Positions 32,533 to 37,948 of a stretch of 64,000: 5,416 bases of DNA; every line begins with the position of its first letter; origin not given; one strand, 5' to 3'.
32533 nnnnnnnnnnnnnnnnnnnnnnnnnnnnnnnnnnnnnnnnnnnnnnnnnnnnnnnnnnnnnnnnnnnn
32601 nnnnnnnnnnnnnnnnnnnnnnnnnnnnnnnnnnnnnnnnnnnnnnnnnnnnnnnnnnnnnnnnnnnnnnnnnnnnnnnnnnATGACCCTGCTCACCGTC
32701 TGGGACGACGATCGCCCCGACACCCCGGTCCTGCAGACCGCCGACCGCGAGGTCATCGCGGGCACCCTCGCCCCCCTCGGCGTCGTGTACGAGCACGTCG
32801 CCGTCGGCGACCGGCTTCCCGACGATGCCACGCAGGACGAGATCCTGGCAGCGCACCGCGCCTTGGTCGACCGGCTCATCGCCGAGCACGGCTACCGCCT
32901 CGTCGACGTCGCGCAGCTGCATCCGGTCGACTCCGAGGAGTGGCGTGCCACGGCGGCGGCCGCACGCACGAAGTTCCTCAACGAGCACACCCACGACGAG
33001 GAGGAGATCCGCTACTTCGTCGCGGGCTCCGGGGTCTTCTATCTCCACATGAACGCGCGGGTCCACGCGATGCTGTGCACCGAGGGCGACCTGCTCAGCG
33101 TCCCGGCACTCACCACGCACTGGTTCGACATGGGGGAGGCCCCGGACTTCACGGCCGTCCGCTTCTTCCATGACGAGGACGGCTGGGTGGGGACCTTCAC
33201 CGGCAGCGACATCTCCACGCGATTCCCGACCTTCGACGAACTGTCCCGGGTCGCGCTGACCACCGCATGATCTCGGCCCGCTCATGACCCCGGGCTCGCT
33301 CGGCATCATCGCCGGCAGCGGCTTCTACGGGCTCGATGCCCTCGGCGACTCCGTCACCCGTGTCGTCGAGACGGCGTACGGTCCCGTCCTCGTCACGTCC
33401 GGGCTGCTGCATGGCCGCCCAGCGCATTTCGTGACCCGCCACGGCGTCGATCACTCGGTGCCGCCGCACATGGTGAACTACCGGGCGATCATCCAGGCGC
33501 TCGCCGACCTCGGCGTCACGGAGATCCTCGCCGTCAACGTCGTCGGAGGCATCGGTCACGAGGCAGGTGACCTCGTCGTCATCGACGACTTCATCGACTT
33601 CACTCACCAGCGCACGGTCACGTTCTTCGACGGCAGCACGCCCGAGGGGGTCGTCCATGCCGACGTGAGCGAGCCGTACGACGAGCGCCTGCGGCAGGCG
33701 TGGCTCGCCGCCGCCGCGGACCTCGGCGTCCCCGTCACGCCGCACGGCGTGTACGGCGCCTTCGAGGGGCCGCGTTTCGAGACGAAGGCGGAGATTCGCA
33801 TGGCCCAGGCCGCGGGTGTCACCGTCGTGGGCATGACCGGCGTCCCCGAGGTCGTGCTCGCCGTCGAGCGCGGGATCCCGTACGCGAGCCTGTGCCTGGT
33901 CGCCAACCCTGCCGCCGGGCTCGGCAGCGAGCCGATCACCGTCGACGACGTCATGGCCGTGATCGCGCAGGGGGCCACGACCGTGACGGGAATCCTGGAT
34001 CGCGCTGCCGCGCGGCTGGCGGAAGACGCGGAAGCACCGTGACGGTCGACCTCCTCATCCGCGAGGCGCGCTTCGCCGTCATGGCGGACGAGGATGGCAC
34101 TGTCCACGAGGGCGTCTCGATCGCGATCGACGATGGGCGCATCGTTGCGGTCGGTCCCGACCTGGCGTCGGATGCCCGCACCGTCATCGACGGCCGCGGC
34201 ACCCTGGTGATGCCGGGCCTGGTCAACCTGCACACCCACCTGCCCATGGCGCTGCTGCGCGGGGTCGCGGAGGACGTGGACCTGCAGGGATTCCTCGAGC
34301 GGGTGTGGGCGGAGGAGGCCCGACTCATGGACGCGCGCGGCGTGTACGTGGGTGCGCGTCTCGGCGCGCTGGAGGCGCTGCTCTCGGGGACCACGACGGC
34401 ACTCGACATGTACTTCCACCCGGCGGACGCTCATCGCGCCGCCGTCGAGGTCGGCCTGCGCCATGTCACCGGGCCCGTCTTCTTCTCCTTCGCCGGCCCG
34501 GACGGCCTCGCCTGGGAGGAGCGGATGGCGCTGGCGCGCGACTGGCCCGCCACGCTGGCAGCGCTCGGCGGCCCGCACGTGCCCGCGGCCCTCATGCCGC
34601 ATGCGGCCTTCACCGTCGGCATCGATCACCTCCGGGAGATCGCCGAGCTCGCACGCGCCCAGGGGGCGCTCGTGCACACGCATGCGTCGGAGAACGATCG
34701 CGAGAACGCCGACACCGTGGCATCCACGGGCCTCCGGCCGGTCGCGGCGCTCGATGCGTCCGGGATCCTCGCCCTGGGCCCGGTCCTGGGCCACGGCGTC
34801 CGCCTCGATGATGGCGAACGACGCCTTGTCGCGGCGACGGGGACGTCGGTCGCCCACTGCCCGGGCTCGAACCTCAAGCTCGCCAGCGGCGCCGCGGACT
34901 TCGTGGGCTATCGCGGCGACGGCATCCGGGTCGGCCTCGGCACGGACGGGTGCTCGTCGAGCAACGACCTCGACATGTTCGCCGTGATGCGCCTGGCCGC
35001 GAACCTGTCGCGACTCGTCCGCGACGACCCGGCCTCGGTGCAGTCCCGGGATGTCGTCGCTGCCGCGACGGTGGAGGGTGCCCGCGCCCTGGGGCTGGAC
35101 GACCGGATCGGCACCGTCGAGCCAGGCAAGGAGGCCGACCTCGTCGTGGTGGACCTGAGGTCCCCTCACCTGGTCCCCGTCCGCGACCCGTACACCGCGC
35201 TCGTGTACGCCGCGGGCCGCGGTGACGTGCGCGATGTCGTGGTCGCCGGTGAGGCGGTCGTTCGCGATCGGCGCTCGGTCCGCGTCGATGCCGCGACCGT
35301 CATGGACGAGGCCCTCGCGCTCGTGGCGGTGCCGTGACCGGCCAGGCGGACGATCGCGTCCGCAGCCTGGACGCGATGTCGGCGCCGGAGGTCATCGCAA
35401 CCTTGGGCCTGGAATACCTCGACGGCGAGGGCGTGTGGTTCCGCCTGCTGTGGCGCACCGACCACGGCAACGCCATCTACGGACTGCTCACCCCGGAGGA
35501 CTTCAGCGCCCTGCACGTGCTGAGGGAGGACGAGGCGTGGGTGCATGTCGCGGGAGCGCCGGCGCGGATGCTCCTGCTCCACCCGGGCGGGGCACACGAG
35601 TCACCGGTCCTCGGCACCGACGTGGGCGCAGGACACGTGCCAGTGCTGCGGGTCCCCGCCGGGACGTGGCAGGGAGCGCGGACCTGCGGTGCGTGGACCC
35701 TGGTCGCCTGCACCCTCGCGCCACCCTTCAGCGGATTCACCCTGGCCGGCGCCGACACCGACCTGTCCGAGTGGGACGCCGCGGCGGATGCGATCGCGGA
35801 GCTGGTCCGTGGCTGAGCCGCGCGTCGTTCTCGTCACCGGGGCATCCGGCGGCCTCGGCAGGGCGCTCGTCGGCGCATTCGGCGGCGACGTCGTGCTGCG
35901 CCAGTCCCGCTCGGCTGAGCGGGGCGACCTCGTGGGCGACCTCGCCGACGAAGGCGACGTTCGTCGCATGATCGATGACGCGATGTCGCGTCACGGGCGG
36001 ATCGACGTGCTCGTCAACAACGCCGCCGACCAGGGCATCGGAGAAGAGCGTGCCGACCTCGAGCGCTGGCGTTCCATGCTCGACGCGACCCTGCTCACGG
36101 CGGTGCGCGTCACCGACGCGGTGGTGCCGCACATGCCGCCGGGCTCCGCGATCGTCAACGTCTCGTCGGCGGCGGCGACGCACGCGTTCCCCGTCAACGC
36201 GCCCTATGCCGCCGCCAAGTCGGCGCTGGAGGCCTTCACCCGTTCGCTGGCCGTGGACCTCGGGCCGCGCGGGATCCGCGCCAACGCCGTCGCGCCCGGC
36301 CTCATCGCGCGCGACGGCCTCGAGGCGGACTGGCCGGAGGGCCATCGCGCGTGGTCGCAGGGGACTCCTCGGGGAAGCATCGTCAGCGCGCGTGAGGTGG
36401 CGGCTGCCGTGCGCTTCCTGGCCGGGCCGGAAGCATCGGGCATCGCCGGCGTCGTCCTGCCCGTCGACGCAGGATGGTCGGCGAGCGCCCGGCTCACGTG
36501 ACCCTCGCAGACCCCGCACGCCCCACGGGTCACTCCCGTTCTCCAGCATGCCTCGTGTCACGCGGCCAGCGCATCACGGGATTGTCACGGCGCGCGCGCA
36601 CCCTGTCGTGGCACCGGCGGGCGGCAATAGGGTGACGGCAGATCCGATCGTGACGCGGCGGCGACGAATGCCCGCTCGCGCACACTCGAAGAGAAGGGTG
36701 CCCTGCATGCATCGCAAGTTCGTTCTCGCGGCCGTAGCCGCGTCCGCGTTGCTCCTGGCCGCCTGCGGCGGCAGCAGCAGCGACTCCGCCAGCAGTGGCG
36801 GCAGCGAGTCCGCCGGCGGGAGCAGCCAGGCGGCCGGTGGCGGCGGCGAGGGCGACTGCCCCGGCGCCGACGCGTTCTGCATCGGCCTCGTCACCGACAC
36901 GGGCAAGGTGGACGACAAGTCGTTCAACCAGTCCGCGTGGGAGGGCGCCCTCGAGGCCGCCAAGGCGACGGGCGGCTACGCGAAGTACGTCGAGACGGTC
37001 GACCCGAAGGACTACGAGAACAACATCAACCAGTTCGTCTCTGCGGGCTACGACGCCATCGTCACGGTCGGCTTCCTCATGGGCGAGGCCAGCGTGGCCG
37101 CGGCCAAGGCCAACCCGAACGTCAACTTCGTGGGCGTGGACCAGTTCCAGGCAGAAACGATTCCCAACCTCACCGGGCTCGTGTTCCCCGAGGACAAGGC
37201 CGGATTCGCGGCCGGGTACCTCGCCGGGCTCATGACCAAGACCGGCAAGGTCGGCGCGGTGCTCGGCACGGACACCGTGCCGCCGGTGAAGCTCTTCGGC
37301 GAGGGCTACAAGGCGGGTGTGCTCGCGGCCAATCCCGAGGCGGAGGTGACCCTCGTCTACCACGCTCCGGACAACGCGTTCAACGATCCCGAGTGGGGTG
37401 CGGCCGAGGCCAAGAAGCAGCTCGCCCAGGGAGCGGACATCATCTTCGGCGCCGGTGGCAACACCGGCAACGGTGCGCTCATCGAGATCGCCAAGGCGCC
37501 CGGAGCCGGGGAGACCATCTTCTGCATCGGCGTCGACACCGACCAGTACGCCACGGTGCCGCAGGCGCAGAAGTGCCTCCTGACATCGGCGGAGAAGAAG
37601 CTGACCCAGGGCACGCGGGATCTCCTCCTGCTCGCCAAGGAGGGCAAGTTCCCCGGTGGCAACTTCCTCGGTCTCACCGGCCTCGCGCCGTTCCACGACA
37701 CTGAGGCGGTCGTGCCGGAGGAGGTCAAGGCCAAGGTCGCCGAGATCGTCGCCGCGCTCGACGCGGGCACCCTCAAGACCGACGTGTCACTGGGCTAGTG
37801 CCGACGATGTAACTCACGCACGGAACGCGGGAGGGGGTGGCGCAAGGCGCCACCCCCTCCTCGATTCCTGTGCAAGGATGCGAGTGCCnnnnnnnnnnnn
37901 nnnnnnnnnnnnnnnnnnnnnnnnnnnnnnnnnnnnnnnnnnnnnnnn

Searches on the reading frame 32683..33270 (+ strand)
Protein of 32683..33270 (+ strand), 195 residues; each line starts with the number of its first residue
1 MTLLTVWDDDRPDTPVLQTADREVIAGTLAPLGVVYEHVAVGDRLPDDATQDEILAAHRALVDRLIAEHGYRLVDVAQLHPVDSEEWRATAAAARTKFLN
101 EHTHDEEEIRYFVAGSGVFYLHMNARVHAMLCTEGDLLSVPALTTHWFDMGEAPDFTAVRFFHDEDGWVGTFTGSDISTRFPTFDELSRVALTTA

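Call 6: search_protein_families(library=pfam, proteins=[window:32683-33270:+])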
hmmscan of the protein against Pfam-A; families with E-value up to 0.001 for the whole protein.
window:32683-33270:+ (195 aa): 2 families
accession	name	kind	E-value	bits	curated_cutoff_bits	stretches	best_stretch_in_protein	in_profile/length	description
PF03079.20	ARD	-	1.3e-25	90.9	27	1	92-169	78-156/157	ARD/ARD' family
PF07883.17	Cupin_2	-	0.00029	20.9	27.2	1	101-148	13-56/70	Cupin domain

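Call 7: search_protein_families(library=ncbifam, proteins=[window:32683-33270:+])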
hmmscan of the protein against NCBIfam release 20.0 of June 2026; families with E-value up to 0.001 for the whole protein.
window:32683-33270:+ (195 aa): 0 families

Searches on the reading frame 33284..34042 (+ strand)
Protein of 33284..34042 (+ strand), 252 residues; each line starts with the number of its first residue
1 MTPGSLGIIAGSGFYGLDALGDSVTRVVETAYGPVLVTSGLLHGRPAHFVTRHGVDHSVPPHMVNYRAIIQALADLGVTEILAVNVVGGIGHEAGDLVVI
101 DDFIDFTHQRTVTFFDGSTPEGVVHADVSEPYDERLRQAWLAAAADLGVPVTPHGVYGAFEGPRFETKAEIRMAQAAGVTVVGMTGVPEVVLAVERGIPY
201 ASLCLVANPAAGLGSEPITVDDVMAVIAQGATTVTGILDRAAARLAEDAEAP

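Call 9: search_protein_families(library=ncbifam, proteins=[window:33284-34042:+])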
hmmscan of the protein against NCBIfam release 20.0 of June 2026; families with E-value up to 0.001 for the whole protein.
window:33284-34042:+ (252 aa): 11 families
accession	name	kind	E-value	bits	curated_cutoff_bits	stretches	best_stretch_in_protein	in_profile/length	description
TIGR01694.1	MTAP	equivalog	5.6e-71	238.7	274.85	1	6-241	2-237/240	S-methyl-5'-thioadenosine phosphorylase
NF006599.0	PRK09136.1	equivalog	4.6e-70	235.6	223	1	6-242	4-244/247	S-methyl-5'-thioinosine phosphorylase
NF006334.0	PRK08564.1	equivalog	5.7e-57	192.9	382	1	5-249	9-254/267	S-methyl-5'-thioadenosine phosphorylase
NF005876.0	PRK07823.1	equivalog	5.1e-51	173.4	306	1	5-248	7-248/267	S-methyl-5'-thioadenosine phosphorylase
NF006492.0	PRK08931.1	equivalog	1e-48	166.2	437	1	4-250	4-252/291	S-methyl-5'-thioadenosine phosphorylase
NF005657.0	PRK07432.1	equivalog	8.8e-38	130.1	453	1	3-248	3-253/291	S-methyl-5'-thioadenosine phosphorylase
NF006054.0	PRK08202.1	equivalog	7.2e-34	117.5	218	1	67-243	96-272/274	purine-nucleoside phosphorylase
TIGR01697.1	PNPH-PUNA-XAPA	subfamily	1.2e-28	100.2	197.1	1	65-239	70-243/247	inosine/guanosine/xanthosine phosphorylase family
TIGR01698.1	PUNP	equivalog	1.3e-27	96.9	302.6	1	67-239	72-241/245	purine-nucleoside phosphorylase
TIGR01700.1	PNPH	equivalog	2.2e-22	79.7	293.35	1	70-238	75-244/249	purine nucleoside phosphorylase I, inosine and guanosine-specific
TIGR01699.1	XAPA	equivalog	1.3e-15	57.6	370.9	1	70-218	75-223/248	xanthosine phosphorylase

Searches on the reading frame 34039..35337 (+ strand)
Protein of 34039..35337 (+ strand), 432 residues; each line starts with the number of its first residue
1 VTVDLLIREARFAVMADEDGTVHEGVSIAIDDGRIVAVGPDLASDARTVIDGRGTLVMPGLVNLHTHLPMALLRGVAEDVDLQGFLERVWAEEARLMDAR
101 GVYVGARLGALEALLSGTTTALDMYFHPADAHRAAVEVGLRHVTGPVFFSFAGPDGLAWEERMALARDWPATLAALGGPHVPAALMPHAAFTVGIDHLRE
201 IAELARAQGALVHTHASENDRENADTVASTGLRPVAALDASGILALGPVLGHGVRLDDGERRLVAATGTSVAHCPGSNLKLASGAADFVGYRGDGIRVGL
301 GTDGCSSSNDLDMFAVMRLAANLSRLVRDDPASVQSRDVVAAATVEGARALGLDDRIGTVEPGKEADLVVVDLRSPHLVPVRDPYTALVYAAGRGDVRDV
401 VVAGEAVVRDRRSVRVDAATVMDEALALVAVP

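Call 48: search_protein_families(library=pfam, proteins=[window:34039-35337:+], max_evalue=0.001)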
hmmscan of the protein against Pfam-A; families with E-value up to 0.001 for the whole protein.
window:34039-35337:+ (432 aa): 2 families
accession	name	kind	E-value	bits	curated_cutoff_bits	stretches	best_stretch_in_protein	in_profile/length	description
PF01979.26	Amidohydro_1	-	6.9e-61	206.8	25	1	56-407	1-345/345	Amidohydrolase family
PF07969.17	Amidohydro_3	-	4.2e-15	56.6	29.7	1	173-408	235-472/472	Amidohydrolase family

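Call 76: search_protein_families(library=ncbifam, proteins=[window:34039-35337:+], max_evalue=1e-10)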
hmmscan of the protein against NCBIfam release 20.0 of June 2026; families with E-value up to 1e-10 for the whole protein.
window:34039-35337:+ (432 aa): 35 families (the best 25 are shown)
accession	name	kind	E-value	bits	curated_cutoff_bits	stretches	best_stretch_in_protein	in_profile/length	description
NF006549.0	PRK09045.1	equivalog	9.6e-106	354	540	1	2-425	7-432/444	TRZ/ATZ family hydrolase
NF004701.0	PRK06038.1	equivalog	6.7e-95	318.3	609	1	3-425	4-419/432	N-ethylammeline chlorohydrolase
NF005557.0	PRK07228.1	equivalog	2.4e-94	316.5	522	1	5-428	3-433/445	5'-deoxyadenosine deaminase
NF006252.0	PRK08393.1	equivalog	3.9e-91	306.2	617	1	27-428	22-419/424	N-ethylammeline chlorohydrolase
NF006055.0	PRK08203.1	equivalog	6.4e-71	239.2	532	2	183-425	204-443/455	8-oxoguanine deaminase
NF004995.0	PRK06380.1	subfamily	1.6e-62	211.9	567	1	7-422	5-413/418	metal-dependent hydrolase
NF005211.0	PRK06687.1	equivalog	1.7e-62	211.5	703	1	14-416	10-417/419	TRZ/ATZ family protein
NF012037.0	PRK15493.1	equivalog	2.3e-62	211.2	779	1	13-424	11-425/435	bifunctional S-methyl-5'-thioadenosine deaminase/S-adenosylhomocysteine deaminase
NF006056.0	PRK08204.1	subfamily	6.2e-61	206.5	391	2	202-426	208-434/449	hypothetical protein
NF009059.0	PRK12393.1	equivalog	6.1e-58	196.6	543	2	190-429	215-452/460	amidohydrolase family protein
TIGR03314.1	Se_ssnA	subfamily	2.6e-48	165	455.5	1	6-426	2-431/441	putative selenium metabolism protein SsnA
NF005540.0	PRK07203.1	equivalog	7.5e-47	160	444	1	6-426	3-432/444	putative aminohydrolase SsnA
NF006681.0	PRK09229.1-2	equivalog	3.7e-46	157.8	362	1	18-426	14-444/451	formimidoylglutamate deiminase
NF004801.0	PRK06151.1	subfamily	1.7e-45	155.8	416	1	15-425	14-455/491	chlorohydrolase family protein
TIGR02967.1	guan_deamin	equivalog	4.7e-45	154.3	375.4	1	26-378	7-367/401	guanine deaminase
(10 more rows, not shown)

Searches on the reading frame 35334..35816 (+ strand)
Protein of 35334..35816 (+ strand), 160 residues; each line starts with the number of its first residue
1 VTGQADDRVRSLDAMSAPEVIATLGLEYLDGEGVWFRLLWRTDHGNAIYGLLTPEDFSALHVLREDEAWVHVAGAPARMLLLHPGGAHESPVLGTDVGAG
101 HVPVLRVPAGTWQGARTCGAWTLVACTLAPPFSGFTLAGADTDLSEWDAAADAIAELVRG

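Call 9: search_protein_families(library=ncbifam, proteins=[window:35334-35816:+])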
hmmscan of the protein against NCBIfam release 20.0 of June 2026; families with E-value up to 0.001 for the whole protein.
window:35334-35816:+ (160 aa): 0 families

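Call 48: search_protein_families(library=pfam, proteins=[window:35334-35816:+], max_evalue=0.001)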
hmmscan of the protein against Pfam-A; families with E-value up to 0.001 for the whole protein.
window:35334-35816:+ (160 aa): 1 family
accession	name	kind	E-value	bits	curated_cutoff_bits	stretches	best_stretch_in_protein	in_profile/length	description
PF06172.17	Cupin_5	-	7.3e-25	88.1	25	1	19-133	2-132/139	Cupin superfamily (DUF985)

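Call 76: search_protein_families(library=ncbifam, proteins=[window:35334-35816:+], max_evalue=1e-10)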
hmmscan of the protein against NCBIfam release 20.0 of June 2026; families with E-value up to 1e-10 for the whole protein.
window:35334-35816:+ (160 aa): 0 families

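Call 82: search_solved_structures(query=window:35334-35813:+, max_evalue=0.01)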
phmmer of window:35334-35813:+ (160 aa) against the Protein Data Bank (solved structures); distinct sequences matched with E-value up to 0.01: 4.
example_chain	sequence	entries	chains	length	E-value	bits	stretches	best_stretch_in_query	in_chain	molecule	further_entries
1znp_A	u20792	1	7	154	1.3e-12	51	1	15-148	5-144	hypothetical protein Atu3615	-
1yud_A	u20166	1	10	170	4.8e-08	36.1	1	46-133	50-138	hypothetical protein SO0799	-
3loi_A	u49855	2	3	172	3.1e-05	26.9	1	48-153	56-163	Putative uncharacterized protein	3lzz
3m3i_A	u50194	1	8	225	0.0033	20.3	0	46-81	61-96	Putative uncharacterized protein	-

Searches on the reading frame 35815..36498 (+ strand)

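Call 76: search_protein_families(library=ncbifam, proteins=[window:35815-36498:+], max_evalue=1e-10)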
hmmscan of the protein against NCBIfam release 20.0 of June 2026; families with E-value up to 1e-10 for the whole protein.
window:35815-36498:+ (228 aa): 182 families (the best 25 are shown)
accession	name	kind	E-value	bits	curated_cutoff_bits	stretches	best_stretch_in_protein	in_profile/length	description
NF009466.0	PRK12826.1-2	subfamily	2.1e-42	145.3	222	1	3-222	4-245/248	3-oxoacyl-ACP reductase FabG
NF052558.1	MBtsdlDhBudC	equivalog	5.2e-38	131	270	1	3-224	4-244/250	meso-2,3-butanediol dehydrogenase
NF005067.0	PRK06484.1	equivalog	8.1e-37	126.9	713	1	40-225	325-515/524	short chain dehydrogenase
NF005559.1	PRK07231.1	subfamily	2.5e-36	125.5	215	1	3-221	5-247/249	glucose 1-dehydrogenase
NF005909.0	PRK07890.1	subfamily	3.4e-36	124.8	258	1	38-220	60-256/260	short chain dehydrogenase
TIGR03971.1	SDR_subfam_1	subfamily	5.4e-33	114.5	300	1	40-223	70-270/271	mycofactocin-coupled SDR family oxidoreductase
NF004197.0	PRK05653.1-1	equivalog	7.9e-33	114.1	332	1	3-221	8-246/249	3-oxoacyl-ACP reductase FabG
TIGR01830.1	3oxo_ACP_reduc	equivalog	4e-32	111.8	297.75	1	5-220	1-237/239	3-oxoacyl-[acyl-carrier-protein] reductase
NF005474.0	PRK07074.1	equivalog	6.3e-32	111.3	361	1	3-226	4-247/259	SDR family oxidoreductase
NF005095.0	PRK06523.1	subfamily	1.3e-31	110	231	1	3-221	11-257/261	oxidoreductase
NF005893.0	PRK07856.1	equivalog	1.7e-31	109.4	255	1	3-221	10-241/255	SDR family oxidoreductase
TIGR01963.1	PHB_DH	subfamily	2.9e-31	108.6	307.05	1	34-223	50-254/255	3-hydroxybutyrate dehydrogenase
NF004791.0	PRK06138.1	equivalog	7.7e-31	107.3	312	1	3-223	6-251/252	SDR family oxidoreductase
NF006121.0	PRK08265.1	subfamily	5.5e-30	104.8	294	1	39-223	58-247/263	short chain dehydrogenase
NF005007.0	PRK06398.1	equivalog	1.1e-29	103.4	341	1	3-225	8-249/259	aldose dehydrogenase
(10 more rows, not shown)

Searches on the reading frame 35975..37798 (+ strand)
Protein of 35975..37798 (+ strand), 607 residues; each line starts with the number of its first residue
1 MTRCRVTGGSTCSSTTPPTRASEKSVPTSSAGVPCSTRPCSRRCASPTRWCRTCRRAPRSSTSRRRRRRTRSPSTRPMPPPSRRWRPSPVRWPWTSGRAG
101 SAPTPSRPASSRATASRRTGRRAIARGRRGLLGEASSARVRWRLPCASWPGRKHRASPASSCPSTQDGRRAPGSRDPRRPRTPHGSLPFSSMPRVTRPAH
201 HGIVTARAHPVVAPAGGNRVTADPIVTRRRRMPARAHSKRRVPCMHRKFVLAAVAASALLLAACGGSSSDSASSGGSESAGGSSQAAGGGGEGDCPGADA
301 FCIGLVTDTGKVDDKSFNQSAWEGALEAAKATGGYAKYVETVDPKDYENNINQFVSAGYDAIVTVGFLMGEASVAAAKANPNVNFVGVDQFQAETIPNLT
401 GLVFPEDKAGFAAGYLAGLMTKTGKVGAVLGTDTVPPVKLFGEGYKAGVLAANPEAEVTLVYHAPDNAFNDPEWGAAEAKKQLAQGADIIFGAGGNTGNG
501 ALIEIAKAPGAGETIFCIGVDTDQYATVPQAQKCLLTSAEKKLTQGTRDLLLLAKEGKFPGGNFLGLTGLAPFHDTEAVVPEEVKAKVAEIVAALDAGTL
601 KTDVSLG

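Call 9: search_protein_families(library=ncbifam, proteins=[window:35975-37798:+])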
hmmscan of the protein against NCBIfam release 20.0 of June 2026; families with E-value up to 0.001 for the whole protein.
window:35975-37798:+ (607 aa): 1 family
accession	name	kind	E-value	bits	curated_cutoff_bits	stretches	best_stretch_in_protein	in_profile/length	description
NF047927.1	ABC_BMP_B6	equivalog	1.1e-18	67.5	400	1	313-603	14-300/314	putative B6 ABC transporter substrate-binding protein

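Call 48: search_protein_families(library=pfam, proteins=[window:35975-37798:+], max_evalue=0.001)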
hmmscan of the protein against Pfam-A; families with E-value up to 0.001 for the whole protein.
window:35975-37798:+ (607 aa): 1 family
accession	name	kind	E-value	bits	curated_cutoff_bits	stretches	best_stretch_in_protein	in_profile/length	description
PF02608.20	Bmp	-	8.4e-45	153.5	24.1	1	306-563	6-255/301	ABC transporter substrate-binding protein PnrA-like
